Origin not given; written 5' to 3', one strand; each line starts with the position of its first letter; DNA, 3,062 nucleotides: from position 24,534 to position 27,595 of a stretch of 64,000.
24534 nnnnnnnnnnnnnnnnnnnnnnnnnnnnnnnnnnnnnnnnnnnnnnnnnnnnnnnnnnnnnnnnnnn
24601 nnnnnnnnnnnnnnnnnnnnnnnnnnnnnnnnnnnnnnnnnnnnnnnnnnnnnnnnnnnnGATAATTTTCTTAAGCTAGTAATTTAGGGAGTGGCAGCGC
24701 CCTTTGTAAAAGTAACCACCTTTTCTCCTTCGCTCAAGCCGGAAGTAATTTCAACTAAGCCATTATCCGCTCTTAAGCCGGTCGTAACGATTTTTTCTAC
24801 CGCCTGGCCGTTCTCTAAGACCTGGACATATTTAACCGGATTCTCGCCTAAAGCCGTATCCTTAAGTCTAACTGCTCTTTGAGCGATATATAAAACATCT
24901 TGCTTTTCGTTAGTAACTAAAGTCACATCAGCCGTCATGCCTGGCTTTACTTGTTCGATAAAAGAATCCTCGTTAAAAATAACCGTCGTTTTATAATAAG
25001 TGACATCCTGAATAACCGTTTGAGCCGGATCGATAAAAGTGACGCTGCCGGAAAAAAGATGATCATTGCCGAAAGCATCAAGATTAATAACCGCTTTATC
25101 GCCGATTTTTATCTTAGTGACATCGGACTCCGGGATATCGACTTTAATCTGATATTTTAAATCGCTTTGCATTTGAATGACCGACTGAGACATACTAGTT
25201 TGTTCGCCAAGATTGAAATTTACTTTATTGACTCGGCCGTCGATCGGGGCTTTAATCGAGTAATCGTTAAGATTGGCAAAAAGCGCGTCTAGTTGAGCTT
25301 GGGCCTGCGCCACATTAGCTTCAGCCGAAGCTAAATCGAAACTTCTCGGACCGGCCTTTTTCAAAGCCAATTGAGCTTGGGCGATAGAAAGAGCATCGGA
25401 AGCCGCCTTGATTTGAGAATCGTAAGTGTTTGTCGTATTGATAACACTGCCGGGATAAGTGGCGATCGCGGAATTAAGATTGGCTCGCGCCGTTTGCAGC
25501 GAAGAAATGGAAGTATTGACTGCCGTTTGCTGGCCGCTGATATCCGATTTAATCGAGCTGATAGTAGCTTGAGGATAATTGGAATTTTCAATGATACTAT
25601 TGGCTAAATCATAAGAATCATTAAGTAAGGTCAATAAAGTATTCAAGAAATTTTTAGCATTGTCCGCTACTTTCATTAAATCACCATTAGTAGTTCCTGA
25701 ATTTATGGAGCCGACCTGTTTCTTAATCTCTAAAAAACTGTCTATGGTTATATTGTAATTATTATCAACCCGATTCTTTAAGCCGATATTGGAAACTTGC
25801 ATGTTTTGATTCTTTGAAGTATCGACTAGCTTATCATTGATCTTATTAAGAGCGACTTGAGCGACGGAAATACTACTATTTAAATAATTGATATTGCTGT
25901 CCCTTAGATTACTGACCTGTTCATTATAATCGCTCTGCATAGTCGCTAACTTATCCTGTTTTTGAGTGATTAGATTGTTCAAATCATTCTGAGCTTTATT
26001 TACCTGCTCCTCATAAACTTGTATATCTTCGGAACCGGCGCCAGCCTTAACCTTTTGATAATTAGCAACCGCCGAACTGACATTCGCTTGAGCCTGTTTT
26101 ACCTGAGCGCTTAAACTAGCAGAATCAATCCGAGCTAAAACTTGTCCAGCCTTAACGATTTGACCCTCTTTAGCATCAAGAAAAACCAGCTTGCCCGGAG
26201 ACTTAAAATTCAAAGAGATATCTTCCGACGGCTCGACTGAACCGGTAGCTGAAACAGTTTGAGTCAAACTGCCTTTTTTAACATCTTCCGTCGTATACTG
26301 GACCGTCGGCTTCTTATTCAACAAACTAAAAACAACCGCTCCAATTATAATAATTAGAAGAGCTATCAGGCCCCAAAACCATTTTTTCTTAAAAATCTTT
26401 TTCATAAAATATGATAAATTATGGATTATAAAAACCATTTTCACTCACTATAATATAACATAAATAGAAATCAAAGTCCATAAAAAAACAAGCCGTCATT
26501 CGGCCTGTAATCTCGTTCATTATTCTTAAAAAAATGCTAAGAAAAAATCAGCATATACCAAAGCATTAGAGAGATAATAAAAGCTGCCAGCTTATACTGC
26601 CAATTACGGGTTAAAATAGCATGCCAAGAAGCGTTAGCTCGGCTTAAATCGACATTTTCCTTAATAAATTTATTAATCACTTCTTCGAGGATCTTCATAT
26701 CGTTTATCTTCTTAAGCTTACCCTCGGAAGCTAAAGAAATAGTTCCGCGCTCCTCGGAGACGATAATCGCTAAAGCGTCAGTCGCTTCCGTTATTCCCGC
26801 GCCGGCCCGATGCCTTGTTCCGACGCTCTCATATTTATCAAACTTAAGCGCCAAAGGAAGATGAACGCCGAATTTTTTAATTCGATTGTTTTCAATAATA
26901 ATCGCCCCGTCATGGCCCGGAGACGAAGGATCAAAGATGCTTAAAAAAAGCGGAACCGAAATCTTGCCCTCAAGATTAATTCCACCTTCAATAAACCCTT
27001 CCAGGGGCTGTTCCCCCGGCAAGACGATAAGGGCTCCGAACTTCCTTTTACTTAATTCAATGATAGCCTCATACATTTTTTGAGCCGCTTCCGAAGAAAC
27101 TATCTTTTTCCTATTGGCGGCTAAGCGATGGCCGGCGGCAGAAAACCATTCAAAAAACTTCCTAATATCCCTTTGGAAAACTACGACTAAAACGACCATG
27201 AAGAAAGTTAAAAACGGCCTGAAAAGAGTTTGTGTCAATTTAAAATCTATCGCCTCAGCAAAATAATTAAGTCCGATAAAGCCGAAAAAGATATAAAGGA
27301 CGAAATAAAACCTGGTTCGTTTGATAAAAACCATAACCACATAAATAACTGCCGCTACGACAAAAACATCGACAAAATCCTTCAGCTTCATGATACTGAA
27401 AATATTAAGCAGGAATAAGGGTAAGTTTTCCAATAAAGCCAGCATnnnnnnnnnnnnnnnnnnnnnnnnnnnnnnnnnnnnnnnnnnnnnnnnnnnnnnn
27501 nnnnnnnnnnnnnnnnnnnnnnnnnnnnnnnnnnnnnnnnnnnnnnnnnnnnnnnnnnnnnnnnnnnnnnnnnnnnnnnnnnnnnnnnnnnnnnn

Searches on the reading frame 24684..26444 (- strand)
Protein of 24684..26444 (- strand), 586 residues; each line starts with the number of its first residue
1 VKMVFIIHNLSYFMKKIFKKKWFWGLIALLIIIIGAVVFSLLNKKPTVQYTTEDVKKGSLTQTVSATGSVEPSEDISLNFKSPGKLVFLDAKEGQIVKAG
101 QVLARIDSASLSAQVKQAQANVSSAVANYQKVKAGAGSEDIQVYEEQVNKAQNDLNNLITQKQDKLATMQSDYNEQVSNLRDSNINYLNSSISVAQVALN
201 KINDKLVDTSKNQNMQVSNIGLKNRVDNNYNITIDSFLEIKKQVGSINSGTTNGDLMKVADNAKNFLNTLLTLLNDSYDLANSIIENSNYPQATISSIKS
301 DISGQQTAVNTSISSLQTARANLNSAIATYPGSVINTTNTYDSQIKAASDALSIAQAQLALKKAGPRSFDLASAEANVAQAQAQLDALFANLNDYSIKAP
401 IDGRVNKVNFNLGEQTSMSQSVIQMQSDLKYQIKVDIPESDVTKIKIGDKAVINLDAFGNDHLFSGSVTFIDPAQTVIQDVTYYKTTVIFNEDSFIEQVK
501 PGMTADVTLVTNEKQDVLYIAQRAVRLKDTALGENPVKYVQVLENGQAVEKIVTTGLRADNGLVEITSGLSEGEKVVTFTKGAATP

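Call 90: search_protein_families(library=pfam, proteins=[window:24684-26444:-], max_evalue=0.001)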
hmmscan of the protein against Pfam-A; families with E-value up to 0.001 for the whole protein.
window:24684-26444:- (586 aa): 3 families
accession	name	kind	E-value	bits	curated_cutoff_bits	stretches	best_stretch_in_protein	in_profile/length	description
PF13437.12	HlyD_3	-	1.1e-13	52.3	22.2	1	397-484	2-87/106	HlyD family secretion protein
PF16576.10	HlyD_D23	-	4.9e-13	49.3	30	1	393-474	107-187/214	Barrel-sandwich domain of CusB or HlyD membrane-fusion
PF13533.13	Biotin_lipoyl_2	-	7e-07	29.4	29.8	1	78-107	3-32/32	Biotin-lipoyl like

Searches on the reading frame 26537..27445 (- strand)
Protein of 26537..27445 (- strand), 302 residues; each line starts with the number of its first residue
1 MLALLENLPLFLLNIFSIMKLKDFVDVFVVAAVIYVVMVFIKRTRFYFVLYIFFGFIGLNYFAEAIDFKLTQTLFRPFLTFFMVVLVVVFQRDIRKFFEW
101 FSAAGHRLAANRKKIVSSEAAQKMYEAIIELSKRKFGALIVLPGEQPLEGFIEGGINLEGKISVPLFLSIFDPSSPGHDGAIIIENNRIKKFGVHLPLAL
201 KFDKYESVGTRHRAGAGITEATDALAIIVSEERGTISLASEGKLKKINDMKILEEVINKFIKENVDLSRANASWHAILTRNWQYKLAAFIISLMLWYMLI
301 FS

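Call 16: search_protein_families(library=pfam, proteins=[window:26537-27445:-], max_evalue=0.01)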
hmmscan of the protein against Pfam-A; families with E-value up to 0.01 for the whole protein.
window:26537-27445:- (302 aa): 2 families
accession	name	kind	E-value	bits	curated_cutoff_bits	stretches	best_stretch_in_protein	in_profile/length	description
PF02457.21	DAC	-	5.1e-36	123.3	27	1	126-244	2-119/119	DisA bacterial checkpoint controller nucleotide-binding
PF19293.4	CdaA_N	-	0.00015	22.3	23.8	1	18-94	4-81/81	CdaA N-terminal transmembrane domain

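Call 56: find_encoding_contigs(protein=P0012, flank=5000, max_places=5)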
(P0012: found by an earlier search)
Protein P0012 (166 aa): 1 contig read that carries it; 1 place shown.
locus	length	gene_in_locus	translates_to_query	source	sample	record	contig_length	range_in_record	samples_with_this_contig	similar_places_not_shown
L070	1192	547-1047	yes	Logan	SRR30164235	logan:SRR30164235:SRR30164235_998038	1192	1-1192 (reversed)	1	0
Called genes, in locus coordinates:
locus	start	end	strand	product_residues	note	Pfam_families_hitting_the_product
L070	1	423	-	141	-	?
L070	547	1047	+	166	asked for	-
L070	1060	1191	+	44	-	?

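Call 59: find_encoding_contigs(protein=P0013, flank=10000, max_places=6)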
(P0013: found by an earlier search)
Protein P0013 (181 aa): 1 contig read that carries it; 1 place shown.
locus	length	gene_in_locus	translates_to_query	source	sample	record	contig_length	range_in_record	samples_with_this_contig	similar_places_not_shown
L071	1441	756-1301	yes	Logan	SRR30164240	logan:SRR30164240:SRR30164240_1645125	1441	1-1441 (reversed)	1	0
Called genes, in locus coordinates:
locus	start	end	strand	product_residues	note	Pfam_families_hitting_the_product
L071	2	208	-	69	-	?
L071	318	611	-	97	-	PF01197:Ribosomal_L31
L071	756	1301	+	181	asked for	-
